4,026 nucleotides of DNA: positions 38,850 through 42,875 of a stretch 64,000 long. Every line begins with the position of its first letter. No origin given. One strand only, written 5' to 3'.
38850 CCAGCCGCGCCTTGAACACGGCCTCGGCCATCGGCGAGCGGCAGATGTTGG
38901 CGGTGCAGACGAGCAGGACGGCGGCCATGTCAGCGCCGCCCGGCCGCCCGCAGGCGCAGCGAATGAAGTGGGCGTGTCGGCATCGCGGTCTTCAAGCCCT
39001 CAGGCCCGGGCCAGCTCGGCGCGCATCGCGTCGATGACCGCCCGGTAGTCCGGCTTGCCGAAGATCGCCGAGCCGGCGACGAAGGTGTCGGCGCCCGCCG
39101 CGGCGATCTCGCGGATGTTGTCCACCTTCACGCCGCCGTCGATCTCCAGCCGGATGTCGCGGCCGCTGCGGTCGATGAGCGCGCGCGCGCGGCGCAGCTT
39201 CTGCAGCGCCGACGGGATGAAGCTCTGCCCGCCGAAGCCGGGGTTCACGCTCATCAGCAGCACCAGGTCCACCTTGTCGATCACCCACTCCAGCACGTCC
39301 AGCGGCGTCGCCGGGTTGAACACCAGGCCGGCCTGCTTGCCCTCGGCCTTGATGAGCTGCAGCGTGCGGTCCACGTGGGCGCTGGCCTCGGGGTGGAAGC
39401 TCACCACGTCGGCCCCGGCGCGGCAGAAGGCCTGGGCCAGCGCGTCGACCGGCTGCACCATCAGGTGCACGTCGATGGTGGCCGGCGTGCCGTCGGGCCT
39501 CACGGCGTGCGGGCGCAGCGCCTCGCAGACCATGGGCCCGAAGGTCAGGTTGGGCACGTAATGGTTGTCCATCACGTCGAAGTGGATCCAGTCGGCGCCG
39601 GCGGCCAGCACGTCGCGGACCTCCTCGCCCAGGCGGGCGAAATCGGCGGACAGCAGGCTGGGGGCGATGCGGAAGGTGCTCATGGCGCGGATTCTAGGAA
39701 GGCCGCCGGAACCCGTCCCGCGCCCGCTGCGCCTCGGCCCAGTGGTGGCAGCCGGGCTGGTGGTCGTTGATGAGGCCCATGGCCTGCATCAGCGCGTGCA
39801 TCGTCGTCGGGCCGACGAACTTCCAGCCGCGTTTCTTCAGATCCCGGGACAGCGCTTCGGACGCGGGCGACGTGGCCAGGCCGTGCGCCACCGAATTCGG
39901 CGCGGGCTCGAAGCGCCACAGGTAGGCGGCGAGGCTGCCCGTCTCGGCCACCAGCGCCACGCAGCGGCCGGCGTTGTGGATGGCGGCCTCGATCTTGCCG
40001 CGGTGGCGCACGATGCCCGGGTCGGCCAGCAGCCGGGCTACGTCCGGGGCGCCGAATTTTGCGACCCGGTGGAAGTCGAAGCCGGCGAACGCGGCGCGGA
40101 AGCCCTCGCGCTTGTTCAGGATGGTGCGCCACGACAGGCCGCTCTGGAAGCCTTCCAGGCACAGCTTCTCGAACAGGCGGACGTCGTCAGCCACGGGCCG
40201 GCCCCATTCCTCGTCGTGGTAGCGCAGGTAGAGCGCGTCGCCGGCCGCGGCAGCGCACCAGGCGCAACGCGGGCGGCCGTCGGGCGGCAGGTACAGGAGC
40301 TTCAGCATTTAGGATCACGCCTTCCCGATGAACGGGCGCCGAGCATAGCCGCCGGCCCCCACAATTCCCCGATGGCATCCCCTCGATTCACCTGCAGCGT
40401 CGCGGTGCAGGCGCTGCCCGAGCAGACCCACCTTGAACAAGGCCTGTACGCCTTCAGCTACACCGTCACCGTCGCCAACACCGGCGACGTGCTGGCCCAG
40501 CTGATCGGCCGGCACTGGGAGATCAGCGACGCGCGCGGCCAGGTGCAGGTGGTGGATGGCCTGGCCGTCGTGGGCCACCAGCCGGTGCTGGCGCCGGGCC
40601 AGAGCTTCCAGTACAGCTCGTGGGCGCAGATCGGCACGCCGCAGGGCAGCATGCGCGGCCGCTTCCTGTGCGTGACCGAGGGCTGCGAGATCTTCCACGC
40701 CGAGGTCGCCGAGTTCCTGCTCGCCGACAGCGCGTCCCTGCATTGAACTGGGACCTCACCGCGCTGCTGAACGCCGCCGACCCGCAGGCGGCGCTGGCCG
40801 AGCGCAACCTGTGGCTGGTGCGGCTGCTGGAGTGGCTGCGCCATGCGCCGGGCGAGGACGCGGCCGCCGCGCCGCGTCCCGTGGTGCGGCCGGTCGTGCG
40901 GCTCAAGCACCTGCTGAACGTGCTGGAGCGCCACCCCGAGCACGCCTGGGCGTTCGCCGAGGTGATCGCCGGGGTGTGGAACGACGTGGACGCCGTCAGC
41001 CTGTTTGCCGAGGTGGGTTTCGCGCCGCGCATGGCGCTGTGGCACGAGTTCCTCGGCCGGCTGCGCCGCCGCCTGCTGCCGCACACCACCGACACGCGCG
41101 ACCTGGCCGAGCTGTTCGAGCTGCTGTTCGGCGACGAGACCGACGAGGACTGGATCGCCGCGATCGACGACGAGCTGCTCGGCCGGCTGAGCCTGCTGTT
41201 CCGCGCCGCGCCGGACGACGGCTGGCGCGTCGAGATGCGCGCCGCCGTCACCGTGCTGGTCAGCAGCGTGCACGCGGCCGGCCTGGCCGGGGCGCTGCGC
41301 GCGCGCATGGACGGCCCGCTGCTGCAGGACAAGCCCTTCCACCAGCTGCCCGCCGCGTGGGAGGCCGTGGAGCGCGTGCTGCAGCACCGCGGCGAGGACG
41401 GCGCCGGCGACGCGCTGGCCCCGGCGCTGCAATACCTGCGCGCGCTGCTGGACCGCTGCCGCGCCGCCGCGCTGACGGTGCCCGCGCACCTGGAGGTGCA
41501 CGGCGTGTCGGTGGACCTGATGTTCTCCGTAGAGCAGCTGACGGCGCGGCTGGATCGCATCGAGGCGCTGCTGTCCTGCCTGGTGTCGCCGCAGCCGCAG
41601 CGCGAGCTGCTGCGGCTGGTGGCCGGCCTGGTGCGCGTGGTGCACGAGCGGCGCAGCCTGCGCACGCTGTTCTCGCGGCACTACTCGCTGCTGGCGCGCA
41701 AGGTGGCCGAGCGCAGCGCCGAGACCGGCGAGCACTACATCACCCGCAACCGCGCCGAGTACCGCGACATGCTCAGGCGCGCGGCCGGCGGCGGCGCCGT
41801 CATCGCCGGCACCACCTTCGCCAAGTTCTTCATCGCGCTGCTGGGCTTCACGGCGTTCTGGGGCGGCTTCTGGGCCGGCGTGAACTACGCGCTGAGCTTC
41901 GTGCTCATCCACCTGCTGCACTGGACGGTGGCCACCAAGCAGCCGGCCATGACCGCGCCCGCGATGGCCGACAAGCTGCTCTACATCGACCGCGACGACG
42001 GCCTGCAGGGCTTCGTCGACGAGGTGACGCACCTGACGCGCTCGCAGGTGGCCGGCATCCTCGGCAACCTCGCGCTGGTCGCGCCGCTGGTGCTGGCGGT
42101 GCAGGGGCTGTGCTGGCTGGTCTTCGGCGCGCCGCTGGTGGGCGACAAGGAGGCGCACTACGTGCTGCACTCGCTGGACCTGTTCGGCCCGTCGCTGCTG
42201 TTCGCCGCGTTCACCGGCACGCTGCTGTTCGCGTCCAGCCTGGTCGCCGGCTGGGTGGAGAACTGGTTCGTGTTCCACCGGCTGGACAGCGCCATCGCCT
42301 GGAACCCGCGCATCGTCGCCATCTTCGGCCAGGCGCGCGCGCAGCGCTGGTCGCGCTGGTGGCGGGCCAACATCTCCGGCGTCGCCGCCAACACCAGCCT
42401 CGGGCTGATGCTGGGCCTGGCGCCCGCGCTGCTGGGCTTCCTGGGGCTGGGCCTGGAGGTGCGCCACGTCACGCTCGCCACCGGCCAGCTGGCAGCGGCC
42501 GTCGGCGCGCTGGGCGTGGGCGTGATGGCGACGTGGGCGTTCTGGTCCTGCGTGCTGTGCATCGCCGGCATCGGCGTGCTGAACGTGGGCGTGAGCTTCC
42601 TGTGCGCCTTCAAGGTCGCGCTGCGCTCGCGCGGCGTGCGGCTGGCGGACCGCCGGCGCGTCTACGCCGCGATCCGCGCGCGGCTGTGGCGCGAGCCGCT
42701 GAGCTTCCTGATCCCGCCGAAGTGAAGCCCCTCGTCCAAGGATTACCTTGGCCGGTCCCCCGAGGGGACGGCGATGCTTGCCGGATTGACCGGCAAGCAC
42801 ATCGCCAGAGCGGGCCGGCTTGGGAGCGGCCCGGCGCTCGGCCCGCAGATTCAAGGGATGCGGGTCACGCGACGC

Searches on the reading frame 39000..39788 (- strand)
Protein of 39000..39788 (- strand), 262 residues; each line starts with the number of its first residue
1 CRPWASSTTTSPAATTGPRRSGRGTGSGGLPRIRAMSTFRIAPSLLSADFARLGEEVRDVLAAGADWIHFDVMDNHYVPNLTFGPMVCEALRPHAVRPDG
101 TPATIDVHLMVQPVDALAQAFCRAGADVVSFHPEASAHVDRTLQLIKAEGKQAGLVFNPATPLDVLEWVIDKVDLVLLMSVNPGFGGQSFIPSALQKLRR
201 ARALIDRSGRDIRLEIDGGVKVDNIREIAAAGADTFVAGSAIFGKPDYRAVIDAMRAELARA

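Call 28: search_protein_families(library=pfam, proteins=[window:39000-39788:-], max_evalue=0.001)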
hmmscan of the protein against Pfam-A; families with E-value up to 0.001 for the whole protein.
window:39000-39788:- (262 aa): 2 families
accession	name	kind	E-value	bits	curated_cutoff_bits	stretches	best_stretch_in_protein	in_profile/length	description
PF00834.25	Ribul_P_3_epim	-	2e-85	285.6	21.1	1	41-243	2-198/198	Ribulose-phosphate 3 epimerase family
PF01729.25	QRPTase_C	-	7.9e-06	26.1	23.1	0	195-242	111-158/169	Quinolinate phosphoribosyl transferase, C-terminal domain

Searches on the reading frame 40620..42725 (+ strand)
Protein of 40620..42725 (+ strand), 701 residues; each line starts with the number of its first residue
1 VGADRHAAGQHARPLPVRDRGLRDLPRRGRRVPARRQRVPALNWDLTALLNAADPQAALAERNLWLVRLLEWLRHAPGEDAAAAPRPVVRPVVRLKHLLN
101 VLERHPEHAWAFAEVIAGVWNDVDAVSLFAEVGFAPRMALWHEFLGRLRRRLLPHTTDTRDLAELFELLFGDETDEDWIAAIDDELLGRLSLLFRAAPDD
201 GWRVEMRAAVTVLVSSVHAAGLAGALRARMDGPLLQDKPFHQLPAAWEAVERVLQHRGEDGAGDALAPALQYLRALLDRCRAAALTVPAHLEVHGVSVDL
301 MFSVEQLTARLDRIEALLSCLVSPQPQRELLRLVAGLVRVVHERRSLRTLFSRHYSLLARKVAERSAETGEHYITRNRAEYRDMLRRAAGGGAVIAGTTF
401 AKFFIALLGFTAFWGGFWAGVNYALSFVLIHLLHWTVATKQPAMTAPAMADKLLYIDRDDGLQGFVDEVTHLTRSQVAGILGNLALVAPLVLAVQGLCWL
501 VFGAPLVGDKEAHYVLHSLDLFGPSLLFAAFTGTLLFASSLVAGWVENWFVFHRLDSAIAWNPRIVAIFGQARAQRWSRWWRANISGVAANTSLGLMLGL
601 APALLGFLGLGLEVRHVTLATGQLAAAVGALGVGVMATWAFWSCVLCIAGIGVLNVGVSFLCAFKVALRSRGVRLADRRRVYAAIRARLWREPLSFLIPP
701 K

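Call 28: search_protein_families(library=pfam, proteins=[window:40620-42725:+], max_evalue=0.001)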
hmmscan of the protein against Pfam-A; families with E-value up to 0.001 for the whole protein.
window:40620-42725:+ (701 aa): 1 family
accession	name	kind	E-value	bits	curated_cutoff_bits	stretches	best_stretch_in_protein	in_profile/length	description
PF10136.14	SpecificRecomb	-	1e-218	728.2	24.6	1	61-699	2-639/639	Site-specific recombinase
